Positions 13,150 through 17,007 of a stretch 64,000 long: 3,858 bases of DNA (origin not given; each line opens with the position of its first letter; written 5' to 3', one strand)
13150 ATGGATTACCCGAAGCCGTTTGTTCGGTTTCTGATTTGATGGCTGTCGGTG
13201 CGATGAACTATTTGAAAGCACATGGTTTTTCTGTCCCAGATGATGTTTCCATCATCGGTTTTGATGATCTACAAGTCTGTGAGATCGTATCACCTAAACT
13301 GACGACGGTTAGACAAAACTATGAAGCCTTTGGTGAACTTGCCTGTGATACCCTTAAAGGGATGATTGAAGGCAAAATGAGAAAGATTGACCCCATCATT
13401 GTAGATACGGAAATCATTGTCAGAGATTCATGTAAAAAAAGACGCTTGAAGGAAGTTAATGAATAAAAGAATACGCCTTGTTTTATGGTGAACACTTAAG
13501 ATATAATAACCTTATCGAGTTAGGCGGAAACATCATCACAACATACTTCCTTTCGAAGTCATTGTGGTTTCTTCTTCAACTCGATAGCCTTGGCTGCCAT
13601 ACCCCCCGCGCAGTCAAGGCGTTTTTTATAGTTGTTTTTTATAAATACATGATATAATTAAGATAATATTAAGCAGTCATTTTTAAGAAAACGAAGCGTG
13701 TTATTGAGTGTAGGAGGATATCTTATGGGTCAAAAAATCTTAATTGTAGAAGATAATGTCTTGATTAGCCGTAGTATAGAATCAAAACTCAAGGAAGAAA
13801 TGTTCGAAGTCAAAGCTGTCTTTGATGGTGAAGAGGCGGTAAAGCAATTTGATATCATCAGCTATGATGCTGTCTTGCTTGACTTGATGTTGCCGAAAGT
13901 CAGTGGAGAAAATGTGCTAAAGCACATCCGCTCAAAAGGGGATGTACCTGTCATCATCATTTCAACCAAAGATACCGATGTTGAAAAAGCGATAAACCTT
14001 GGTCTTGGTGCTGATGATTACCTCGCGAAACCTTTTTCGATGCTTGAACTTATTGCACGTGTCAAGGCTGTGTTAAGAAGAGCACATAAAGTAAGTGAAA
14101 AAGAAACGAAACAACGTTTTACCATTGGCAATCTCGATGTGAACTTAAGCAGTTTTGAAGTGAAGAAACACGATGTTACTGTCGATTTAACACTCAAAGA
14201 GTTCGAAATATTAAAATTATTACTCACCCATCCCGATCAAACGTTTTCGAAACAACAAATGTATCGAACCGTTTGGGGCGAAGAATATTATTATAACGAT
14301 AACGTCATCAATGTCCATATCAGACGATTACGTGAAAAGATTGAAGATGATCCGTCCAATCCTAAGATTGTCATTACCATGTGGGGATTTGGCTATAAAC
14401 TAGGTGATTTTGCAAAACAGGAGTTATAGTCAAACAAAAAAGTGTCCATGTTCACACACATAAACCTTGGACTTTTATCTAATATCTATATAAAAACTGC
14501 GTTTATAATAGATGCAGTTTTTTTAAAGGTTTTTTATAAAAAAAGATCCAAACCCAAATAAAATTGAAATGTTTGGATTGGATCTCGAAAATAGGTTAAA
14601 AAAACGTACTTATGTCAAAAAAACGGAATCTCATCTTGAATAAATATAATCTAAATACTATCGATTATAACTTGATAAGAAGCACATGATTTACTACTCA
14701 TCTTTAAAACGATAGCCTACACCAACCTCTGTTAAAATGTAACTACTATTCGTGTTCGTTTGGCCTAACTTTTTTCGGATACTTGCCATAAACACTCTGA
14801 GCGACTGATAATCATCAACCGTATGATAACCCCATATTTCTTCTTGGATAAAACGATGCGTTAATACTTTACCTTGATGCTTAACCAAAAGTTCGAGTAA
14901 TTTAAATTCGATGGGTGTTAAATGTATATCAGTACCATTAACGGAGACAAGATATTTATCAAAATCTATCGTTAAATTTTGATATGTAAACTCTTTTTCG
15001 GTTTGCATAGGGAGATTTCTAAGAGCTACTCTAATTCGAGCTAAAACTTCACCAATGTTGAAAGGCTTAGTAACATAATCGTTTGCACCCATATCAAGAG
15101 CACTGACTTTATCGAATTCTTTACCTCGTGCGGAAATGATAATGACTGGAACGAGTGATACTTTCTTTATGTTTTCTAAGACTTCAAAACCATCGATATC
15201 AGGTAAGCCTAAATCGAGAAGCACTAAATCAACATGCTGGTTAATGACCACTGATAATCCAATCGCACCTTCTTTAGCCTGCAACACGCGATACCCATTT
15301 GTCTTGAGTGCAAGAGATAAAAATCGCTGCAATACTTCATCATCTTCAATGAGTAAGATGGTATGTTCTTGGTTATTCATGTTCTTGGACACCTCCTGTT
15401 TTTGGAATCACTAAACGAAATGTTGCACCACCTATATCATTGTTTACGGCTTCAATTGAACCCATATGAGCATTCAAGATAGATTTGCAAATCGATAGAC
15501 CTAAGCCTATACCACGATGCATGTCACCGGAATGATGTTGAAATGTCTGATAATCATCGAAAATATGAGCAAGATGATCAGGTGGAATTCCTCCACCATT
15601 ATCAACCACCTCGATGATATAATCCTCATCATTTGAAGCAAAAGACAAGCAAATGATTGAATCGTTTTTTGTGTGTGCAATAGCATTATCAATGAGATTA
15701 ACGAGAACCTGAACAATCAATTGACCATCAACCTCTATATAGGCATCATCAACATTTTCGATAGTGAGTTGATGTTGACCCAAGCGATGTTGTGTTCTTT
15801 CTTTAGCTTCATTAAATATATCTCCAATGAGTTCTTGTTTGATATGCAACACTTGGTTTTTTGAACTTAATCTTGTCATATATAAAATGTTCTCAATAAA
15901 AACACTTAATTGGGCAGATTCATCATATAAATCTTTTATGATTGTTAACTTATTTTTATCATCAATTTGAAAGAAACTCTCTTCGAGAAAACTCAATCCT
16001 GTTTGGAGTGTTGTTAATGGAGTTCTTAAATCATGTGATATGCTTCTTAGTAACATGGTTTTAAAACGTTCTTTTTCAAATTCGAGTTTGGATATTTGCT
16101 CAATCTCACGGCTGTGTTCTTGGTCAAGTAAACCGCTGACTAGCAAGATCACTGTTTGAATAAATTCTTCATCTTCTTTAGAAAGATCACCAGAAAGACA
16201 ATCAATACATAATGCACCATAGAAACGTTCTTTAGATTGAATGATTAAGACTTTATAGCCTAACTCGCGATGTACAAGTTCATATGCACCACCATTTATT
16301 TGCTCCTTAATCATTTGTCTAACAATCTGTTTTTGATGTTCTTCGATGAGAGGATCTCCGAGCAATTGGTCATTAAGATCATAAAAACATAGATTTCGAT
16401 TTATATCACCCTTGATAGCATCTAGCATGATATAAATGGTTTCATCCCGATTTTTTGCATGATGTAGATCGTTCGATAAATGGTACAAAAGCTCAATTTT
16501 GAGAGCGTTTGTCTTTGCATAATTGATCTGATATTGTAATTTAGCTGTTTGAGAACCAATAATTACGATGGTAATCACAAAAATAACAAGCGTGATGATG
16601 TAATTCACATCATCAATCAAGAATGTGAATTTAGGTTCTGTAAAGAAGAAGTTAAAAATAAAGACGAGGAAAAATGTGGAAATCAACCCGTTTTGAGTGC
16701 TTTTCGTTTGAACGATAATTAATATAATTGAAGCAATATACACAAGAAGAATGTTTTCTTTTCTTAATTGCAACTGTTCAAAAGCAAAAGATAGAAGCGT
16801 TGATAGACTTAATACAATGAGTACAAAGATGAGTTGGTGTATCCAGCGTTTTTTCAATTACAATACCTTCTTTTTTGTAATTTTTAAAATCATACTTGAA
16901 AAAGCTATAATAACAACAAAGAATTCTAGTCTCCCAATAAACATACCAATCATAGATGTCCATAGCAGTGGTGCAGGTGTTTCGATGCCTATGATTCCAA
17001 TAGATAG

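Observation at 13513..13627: Unannotated ~115-nt sRNA candidate with two anti-start/anti-SD seeds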

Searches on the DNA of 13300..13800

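Call 4: search_rna_families(source=window, start=13300, end=13800, threshold=evalue, max_evalue=10, show_alignments=3)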
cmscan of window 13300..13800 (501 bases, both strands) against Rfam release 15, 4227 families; matches with E-value up to 10: 6.
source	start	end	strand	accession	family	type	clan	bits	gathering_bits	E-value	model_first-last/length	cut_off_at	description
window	13415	13480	+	RF02995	IMES-5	Gene; sRNA;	-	21.5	96.1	0.067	1-150/150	no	IMES-5 RNA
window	13514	13585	+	RF00693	mir-147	Gene; miRNA;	-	19.3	57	0.26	1-78/78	no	mir-147 microRNA precursor family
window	13388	13422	-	RF01165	sn2317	Gene; snRNA; snoRNA; CD-box;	-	17.7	50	1.6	1-70/70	no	Small nucleolar RNA sn2317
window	13514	13585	-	RF00204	snoR12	Gene; snRNA; snoRNA; CD-box;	-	17.6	39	1.7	1-83/83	no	Small nucleolar RNA R12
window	13481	13632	+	RF02612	BSR1350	Gene; sRNA;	-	17.1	216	1.5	1-176/176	no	Brucella sRNA 1350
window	13455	13590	+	RF02375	Aar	Gene; sRNA;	-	16.2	60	8.1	1-191/191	no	Aar sRNA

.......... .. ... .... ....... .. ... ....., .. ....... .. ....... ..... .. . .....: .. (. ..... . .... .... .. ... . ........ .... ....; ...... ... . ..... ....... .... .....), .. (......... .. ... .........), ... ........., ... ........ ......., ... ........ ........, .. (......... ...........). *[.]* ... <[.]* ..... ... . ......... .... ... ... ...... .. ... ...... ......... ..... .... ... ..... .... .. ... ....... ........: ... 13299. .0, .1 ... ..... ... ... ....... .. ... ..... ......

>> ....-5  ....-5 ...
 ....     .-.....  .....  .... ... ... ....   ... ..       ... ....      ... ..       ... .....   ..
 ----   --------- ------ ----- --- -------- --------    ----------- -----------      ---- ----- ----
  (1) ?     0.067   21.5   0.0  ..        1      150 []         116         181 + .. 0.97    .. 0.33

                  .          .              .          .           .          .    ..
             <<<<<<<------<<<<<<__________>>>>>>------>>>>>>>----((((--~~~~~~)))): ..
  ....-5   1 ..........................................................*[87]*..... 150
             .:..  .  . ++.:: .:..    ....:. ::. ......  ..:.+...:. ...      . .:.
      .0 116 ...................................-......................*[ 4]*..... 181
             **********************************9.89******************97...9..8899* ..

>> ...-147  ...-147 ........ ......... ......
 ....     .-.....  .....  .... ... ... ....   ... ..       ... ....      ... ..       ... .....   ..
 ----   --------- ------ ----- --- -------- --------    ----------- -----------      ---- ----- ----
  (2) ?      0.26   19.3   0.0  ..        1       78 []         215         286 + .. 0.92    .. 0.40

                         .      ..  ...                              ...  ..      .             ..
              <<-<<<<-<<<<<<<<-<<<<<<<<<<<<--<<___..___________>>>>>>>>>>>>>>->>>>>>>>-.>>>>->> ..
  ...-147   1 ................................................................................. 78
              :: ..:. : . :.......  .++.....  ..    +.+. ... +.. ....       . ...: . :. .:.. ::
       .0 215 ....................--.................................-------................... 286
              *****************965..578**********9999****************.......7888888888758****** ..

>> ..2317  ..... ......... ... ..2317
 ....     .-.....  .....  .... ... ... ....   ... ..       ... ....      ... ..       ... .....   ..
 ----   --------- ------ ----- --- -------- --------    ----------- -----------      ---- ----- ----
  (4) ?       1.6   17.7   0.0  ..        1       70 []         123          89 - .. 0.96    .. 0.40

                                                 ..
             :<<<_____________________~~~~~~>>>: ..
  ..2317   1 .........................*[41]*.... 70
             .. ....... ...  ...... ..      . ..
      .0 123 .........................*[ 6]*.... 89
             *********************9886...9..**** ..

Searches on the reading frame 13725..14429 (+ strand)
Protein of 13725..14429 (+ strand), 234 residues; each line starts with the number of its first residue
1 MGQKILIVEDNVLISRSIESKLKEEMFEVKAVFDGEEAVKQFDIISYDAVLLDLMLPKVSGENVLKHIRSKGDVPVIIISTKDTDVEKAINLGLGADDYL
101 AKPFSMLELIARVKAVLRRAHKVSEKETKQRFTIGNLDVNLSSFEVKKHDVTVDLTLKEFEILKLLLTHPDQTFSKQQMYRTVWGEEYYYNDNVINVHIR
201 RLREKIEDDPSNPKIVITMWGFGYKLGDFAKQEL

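Call 8: search_protein_families(library=pfam, proteins=[window:13737-14429:+])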
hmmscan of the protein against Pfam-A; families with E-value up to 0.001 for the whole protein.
window:13737-14429:+ (230 aa): 2 families
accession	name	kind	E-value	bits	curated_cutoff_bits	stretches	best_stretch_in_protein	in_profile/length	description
PF00486.34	Trans_reg_C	-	1.3e-26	92.9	26.2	1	148-222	3-77/77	Transcriptional regulatory protein, C terminal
PF00072.30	Response_reg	-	2e-23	83.1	30.2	1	1-110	1-111/111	Response regulator receiver domain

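Call 58: search_protein_families(library=ncbifam, proteins=[window:13725-14429:+], max_evalue=0.01)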
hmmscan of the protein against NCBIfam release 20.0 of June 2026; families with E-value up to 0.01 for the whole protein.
window:13725-14429:+ (234 aa): 99 families (the best 25 are shown)
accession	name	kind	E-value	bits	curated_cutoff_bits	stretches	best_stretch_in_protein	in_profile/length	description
NF040534.1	resp_reg_YycF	equivalog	1.7e-62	210.7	340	1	3-226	1-227/231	response regulator YycF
NF040689.1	MtrAB_MtrA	equivalog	3.6e-59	199.8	300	1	5-226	1-218/219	MtrAB system response regulator MtrA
NF033117.2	vanR_ACDEGLN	exception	4.3e-58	196.5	350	1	5-226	1-225/226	VanR-ABDEGLN family response regulator transcription factor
NF033120.0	vanR_FM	exception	6.6e-57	192.8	460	1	4-226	5-229/231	vancomycin resistance response regulator transcription factor, VanR-F/VanR-M family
NF045944.1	ResRegRpaBCyano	equivalog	1.8e-55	187.8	330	1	6-225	1-226/229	response regulator transcription factor RpaB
NF053854.1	RespRegPhoBBctds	equivalog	1.2e-52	178.5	270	1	5-226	1-224/225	two-component system response regulator PhoB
TIGR02154.1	PhoB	equivalog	1.9e-51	174.5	296.2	1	1-226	1-225/226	phosphate regulon transcriptional regulator PhoB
NF000401.1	vanR-A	exception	5.9e-51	173.1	500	1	1-226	1-229/231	vancomycin resistance response regulator transcription factor VanR-A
NF007005.1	PRK09468.1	equivalog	2.4e-50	171.2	331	1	3-225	4-230/237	osmolarity response regulator transcription factor OmpR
NF041209.1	resp_regPieR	equivalog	4.9e-50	170.3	450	1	4-227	2-228/231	two component system response regulator PieR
NF008296.0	PRK11083.1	equivalog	1.1e-48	165.6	273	1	3-226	4-225/228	two-component system response regulator CreB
TIGR01387.1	cztR_silR_copR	subfamily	1.5e-46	158.8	279.2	1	5-226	1-218/218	heavy metal response regulator transcription factor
NF041733.1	resp_reg_CseB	equivalog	1.7e-46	158.5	350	1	4-226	2-226/228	two-component system response regulator CseB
NF041734.1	resp_reg_RppA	equivalog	9.6e-46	156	250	1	4-226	2-227/229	two-component system response regulator RppA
NF000403.1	vanR-C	exception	1e-44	152.9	480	1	1-225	1-228/231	vancomycin resistance response regulator transcription factor VanR-C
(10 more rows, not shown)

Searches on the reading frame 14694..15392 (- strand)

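Call 8: search_protein_families(library=pfam, proteins=[window:14694-15392:-])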
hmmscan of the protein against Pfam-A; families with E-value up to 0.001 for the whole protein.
window:14694-15392:- (232 aa): 2 families
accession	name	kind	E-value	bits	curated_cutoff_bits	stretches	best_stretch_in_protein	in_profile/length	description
PF00072.30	Response_reg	-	9.6e-28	97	30.2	1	12-121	1-111/111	Response regulator receiver domain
PF00486.34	Trans_reg_C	-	9.2e-22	77.4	26.2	1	153-229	1-77/77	Transcriptional regulatory protein, C terminal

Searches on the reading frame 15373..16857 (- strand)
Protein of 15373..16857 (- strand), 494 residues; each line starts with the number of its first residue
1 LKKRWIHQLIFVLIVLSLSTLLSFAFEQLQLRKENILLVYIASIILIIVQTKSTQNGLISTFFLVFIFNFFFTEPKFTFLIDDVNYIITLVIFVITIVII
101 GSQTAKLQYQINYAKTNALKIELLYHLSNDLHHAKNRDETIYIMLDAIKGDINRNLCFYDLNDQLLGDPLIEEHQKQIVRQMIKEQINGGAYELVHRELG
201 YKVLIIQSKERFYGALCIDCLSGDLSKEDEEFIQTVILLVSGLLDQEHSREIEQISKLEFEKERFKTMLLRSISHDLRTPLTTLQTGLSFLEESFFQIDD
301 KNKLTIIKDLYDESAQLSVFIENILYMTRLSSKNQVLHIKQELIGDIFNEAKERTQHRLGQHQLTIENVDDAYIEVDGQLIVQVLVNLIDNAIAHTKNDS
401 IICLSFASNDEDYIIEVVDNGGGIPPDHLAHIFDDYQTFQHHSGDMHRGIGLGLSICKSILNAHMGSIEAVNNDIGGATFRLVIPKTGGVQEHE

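Call 8: search_protein_families(library=pfam, proteins=[window:15373-16857:-])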
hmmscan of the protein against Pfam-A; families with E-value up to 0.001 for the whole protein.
window:15373-16857:- (494 aa): 4 families
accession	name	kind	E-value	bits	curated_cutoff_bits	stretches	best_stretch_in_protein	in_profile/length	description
PF02518.31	HATPase_c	-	1.6e-22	80.4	26.4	1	377-487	2-110/111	Histidine kinase-, DNA gyrase B-, and HSP90-like ATPase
PF13493.11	DUF4118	-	1.2e-18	67.2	28.4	1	11-114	3-104/107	Domain of unknown function (DUF4118)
PF00512.31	HisKA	-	3.5e-09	37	26.9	1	266-331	2-64/66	His Kinase A (phospho-acceptor) domain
PF14501.12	HATPase_c_5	-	3.3e-05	24.2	22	1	381-474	6-92/102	GHKL domain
